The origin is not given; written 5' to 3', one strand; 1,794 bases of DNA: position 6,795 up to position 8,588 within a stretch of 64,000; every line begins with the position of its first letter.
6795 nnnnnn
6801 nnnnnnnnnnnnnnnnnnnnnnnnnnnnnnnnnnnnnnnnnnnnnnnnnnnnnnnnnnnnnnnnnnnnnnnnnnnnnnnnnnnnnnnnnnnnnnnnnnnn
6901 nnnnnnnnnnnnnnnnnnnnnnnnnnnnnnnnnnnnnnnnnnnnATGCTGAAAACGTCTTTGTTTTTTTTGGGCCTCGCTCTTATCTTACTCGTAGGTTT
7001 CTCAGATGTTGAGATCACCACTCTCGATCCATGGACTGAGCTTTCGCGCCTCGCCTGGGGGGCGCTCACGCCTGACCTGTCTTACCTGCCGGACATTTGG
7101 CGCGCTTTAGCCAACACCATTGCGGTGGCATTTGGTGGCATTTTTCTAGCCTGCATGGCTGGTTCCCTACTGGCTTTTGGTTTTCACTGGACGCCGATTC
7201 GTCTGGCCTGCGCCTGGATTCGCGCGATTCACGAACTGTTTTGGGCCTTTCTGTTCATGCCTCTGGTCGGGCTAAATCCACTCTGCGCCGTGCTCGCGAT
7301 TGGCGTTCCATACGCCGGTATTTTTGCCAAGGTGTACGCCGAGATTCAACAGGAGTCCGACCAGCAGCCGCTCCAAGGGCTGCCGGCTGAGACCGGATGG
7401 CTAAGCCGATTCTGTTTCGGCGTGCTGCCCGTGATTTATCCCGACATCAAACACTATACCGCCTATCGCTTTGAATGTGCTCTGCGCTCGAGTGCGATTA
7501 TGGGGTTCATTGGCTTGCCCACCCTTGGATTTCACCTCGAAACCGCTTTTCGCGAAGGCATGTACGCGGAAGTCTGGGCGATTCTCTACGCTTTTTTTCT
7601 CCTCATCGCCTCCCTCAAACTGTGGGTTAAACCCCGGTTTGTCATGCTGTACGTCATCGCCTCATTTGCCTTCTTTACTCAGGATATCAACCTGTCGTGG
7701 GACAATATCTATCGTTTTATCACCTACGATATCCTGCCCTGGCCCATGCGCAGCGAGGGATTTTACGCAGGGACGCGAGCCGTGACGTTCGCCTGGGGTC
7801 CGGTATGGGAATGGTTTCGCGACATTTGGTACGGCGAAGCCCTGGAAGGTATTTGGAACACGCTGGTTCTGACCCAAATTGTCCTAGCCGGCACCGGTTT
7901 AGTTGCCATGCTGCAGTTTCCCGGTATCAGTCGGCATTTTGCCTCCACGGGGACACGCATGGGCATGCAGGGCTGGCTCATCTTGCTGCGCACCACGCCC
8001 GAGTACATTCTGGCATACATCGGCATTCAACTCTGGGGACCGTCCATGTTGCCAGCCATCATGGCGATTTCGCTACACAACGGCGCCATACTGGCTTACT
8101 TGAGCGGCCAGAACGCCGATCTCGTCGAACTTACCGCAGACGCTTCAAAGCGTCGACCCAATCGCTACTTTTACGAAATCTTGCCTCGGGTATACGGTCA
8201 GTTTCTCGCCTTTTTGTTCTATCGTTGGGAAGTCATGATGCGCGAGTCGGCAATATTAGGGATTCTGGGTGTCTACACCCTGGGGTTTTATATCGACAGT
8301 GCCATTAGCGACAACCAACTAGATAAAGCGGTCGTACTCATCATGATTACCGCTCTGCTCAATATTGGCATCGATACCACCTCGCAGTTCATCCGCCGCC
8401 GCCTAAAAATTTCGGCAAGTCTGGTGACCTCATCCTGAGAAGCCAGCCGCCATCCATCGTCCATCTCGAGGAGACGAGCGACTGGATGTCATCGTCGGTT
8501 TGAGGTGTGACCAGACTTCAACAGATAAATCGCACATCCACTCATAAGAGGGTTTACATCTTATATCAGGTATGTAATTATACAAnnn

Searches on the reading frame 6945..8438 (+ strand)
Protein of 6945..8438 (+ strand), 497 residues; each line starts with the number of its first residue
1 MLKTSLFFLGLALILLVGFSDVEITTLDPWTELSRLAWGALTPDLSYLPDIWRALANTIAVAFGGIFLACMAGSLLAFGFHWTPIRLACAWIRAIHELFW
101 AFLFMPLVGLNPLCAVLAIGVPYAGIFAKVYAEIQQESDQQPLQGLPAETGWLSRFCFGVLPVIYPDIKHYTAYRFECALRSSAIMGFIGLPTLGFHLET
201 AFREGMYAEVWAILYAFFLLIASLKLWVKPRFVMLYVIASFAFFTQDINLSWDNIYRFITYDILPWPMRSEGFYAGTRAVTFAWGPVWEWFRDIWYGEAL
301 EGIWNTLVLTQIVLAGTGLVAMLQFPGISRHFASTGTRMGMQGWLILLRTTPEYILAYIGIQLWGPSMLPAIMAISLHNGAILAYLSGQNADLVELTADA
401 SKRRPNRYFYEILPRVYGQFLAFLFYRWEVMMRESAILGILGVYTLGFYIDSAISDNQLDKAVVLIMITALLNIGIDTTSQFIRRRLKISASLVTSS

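Call 21: search_protein_families(library=pfam, proteins=[window:6945-8438:+], max_evalue=0.001)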
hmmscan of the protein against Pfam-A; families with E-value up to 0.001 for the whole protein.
window:6945-8438:+ (497 aa): 0 families

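Call 46: search_protein_families(library=ncbifam, proteins=[window:6945-8438:+], max_evalue=0.001)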
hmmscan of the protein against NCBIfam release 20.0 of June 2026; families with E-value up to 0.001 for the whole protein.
window:6945-8438:+ (497 aa): 1 family
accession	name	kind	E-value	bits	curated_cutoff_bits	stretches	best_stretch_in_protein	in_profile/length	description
TIGR01097.1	PhnE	equivalog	1.9e-57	194.6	216.7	2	4-224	7-240/252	phosphonate ABC transporter, permease protein PhnE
